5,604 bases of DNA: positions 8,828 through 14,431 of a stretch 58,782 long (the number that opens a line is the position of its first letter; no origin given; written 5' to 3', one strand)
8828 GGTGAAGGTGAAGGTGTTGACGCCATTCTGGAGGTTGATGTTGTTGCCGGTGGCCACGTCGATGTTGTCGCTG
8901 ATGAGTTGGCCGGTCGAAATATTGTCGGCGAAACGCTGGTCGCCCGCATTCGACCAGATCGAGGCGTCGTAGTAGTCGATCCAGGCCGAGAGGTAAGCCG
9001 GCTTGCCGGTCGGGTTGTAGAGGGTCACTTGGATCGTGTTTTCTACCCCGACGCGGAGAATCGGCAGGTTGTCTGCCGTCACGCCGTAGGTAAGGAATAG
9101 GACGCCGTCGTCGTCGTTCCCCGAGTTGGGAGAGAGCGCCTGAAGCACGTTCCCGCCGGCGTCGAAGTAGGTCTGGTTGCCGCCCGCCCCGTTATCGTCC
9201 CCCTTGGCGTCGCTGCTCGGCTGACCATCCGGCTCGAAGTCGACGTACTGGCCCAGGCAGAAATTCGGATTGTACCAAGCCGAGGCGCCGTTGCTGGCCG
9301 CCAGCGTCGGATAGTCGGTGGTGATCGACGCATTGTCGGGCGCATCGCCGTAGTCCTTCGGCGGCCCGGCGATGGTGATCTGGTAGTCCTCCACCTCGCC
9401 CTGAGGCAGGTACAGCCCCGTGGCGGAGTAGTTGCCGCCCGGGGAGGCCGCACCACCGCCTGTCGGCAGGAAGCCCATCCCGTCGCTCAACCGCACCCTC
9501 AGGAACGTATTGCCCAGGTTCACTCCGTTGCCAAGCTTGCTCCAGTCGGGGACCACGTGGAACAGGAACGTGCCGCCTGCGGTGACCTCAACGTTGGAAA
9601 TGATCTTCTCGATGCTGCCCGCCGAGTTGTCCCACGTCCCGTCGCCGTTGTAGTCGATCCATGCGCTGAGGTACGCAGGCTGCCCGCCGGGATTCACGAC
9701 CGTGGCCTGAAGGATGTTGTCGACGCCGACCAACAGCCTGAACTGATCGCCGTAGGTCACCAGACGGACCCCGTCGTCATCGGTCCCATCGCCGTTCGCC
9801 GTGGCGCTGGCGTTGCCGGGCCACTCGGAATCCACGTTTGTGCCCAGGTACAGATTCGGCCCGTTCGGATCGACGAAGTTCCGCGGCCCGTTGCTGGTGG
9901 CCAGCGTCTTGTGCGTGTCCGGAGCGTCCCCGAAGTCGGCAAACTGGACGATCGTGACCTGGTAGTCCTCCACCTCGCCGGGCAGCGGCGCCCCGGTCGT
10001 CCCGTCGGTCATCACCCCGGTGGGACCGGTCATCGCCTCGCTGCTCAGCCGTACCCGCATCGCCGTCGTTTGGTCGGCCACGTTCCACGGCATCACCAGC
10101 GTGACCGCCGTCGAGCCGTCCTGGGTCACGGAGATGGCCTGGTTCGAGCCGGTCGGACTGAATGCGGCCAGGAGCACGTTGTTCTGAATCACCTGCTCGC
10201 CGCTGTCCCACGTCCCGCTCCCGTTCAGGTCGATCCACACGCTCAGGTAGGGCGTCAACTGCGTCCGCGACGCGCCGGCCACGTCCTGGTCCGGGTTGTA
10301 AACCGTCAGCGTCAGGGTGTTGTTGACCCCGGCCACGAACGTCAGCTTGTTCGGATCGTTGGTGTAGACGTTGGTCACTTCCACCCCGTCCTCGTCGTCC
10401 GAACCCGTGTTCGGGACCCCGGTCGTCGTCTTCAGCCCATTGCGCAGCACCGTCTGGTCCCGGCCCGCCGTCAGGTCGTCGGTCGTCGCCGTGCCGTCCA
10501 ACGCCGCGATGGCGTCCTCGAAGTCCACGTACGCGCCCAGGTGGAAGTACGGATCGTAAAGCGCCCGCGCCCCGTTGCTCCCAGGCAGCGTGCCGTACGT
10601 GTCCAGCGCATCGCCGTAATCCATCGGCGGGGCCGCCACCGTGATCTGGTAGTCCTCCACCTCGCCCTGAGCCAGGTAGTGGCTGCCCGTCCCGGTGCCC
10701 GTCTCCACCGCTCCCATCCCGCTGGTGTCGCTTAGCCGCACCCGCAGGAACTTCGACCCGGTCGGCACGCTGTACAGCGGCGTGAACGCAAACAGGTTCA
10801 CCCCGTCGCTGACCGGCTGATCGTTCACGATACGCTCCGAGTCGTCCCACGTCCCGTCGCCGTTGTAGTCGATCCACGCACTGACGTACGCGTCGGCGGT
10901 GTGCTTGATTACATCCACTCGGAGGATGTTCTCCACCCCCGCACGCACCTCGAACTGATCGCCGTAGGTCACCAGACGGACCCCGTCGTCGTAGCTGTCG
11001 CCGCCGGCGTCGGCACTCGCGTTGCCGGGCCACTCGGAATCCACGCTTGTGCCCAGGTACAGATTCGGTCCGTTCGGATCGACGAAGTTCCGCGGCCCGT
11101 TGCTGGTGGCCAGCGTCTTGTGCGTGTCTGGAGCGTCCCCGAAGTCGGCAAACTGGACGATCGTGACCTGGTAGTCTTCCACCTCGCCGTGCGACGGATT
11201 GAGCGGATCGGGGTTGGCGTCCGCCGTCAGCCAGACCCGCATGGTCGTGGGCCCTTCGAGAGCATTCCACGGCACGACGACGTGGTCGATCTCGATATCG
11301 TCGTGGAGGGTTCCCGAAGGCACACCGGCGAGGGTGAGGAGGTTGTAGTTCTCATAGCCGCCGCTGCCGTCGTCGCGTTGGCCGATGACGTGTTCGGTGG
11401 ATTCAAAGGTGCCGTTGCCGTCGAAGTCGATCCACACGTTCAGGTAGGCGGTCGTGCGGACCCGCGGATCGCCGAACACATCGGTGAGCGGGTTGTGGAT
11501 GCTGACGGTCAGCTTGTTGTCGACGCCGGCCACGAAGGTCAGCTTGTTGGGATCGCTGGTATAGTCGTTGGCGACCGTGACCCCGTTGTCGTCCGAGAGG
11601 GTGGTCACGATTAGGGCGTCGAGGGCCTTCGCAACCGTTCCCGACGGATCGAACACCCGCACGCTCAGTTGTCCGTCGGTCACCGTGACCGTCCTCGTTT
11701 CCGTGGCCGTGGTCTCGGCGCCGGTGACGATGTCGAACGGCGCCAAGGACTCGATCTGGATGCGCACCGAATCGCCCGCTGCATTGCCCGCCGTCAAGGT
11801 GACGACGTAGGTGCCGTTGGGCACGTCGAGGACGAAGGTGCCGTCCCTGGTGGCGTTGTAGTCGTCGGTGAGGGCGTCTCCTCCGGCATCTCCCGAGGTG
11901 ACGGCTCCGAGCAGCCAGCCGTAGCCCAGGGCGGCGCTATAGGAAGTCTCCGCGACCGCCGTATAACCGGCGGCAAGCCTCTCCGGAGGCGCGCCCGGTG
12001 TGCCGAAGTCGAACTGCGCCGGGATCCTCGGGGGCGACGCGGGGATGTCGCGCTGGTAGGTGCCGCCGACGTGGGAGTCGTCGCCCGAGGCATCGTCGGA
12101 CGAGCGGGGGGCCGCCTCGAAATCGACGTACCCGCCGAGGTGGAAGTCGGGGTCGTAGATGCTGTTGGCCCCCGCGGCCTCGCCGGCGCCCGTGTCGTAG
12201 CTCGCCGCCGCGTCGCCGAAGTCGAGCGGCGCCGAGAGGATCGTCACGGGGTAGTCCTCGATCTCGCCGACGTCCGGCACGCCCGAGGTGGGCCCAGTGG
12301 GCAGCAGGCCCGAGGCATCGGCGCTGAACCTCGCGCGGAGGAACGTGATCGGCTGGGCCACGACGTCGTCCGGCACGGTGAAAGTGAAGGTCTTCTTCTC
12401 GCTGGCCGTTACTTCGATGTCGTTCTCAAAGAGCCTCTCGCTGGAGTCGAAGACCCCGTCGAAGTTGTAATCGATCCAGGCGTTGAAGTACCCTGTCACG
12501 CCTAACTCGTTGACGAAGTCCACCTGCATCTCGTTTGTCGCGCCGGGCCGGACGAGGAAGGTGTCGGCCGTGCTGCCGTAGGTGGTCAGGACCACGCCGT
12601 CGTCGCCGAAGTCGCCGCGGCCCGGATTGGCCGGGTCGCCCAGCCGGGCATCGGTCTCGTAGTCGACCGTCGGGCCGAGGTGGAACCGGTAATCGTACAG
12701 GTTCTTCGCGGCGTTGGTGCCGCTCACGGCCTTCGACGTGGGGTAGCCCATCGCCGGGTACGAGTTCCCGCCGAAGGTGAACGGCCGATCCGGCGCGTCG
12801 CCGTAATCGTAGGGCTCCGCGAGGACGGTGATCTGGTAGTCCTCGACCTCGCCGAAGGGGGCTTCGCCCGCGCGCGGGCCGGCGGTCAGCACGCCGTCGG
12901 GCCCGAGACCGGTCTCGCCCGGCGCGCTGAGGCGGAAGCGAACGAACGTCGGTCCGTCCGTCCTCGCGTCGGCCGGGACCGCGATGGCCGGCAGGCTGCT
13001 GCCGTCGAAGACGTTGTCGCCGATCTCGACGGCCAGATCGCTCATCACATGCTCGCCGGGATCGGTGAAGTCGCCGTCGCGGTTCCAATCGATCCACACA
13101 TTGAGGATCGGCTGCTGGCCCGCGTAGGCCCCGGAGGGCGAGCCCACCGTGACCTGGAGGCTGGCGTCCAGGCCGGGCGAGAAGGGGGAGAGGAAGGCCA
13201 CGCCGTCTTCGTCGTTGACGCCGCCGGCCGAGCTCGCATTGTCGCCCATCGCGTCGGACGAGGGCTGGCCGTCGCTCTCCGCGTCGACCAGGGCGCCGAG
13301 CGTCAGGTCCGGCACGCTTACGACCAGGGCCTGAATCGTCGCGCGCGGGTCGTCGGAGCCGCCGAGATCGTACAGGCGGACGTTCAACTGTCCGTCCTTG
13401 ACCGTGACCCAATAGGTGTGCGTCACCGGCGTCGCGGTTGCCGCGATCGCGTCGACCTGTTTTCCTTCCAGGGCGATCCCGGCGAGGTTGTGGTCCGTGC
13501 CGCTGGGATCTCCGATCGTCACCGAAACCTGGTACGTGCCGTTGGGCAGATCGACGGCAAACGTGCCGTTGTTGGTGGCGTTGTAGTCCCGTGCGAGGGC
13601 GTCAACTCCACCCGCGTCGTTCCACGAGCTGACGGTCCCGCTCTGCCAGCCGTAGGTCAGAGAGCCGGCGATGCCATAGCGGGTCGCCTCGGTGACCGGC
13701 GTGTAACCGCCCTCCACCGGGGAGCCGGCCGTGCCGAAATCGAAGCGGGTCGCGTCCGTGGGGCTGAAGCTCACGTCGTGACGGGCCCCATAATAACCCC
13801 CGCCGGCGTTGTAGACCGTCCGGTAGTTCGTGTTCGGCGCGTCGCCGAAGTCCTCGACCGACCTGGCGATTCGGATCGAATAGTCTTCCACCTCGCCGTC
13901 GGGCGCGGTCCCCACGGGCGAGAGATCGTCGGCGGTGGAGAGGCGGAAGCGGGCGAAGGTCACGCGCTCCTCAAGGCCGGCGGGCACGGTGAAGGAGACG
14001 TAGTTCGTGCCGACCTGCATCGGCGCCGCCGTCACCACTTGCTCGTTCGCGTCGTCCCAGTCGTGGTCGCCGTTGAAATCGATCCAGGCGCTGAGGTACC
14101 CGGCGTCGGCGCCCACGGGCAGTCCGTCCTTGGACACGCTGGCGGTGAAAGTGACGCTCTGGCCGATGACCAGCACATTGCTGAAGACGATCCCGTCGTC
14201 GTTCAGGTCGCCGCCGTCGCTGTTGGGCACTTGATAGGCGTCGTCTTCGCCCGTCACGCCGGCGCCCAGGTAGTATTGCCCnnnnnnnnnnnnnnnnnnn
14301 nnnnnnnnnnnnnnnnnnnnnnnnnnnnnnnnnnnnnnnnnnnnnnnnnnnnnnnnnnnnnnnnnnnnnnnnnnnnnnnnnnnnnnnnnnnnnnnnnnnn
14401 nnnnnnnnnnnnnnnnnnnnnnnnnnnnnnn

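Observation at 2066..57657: Mirror-image pair of paralogous giant genes (7,910 and 10,376 codons) as a candidate two-member surface mega-protein system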

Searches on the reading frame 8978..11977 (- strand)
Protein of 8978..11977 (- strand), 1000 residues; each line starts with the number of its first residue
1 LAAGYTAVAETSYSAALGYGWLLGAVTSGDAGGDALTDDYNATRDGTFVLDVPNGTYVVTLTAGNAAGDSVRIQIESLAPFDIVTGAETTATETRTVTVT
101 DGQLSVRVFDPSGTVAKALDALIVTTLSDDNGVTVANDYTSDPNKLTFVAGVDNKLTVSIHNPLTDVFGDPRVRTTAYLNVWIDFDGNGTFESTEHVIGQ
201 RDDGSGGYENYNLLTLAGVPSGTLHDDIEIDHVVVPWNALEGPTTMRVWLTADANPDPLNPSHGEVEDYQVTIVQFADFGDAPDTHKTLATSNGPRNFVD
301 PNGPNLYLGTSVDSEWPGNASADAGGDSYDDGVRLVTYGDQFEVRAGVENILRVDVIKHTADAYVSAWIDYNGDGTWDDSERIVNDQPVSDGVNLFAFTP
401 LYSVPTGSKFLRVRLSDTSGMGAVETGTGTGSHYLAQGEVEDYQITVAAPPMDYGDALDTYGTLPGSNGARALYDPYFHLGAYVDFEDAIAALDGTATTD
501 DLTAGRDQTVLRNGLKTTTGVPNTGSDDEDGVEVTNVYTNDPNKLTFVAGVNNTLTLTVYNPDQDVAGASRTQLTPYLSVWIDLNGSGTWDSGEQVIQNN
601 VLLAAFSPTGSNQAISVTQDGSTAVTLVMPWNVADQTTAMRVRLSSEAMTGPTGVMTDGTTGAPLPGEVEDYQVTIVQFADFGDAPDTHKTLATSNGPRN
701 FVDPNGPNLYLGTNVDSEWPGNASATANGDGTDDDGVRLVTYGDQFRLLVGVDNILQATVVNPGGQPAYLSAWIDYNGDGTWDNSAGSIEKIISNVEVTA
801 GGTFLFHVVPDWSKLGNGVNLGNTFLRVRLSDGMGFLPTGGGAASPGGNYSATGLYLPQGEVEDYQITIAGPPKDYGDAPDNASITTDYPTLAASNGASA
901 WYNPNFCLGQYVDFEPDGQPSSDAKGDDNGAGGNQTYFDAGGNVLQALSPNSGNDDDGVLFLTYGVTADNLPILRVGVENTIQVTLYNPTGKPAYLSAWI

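Call 6: search_protein_families(library=pfam, proteins=[window:8978-11977:-], max_evalue=0.01)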
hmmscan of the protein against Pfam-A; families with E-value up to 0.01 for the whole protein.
window:8978-11977:- (1000 aa): 3 families
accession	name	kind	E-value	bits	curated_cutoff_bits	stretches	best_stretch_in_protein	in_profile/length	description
PF20009.4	GEVED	-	1.4e-49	167.2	24.4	4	364-446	1-78/78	GEVED domain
PF21254.3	AGA-YXIM_GBD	-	6e-08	33.1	27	1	2-118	11-131/138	Beta-agarase/YXIM esterase-like, galactose-binding domain-like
PF09430.16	EMC7_beta-sandw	-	0.005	17.5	26.6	0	43-102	26-83/122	ER membrane protein complex subunit 7, beta-sandwich domain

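Call 12: search_protein_families(library=ncbifam, proteins=[window:8978-11977:-], max_evalue=0.01)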
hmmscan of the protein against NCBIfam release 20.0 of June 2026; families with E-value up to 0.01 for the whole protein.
window:8978-11977:- (1000 aa): 1 family
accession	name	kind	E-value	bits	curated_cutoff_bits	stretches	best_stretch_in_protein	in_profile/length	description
NF047971.1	ThermolysLepto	equivalog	1.9e-21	76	1350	3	177-276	689-774/776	M4 family metalopeptidase thermolysin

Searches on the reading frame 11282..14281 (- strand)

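Call 6: search_protein_families(library=pfam, proteins=[window:11282-14281:-], max_evalue=0.01)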
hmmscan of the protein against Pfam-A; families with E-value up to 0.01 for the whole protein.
window:11282-14281:- (1000 aa): 4 families
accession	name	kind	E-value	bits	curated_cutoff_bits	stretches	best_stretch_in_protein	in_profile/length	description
PF20009.4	GEVED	-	2.2e-48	163.4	24.4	4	62-136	1-77/78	GEVED domain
PF21254.3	AGA-YXIM_GBD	-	2.9e-21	76.3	27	2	179-303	2-121/138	Beta-agarase/YXIM esterase-like, galactose-binding domain-like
PF09430.16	EMC7_beta-sandw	-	0.00063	20.4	26.6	0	811-870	26-83/122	ER membrane protein complex subunit 7, beta-sandwich domain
PF14900.11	DUF4493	-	0.0038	17.5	27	0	222-260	38-76/226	Domain of unknown function (DUF4493)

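Call 12: search_protein_families(library=ncbifam, proteins=[window:11282-14281:-], max_evalue=0.01)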
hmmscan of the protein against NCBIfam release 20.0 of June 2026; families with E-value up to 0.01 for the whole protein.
window:11282-14281:- (1000 aa): 1 family
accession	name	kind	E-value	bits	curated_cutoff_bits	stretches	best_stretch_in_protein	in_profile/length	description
NF047971.1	ThermolysLepto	equivalog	1.9e-16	59.4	1350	2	598-683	690-773/776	M4 family metalopeptidase thermolysin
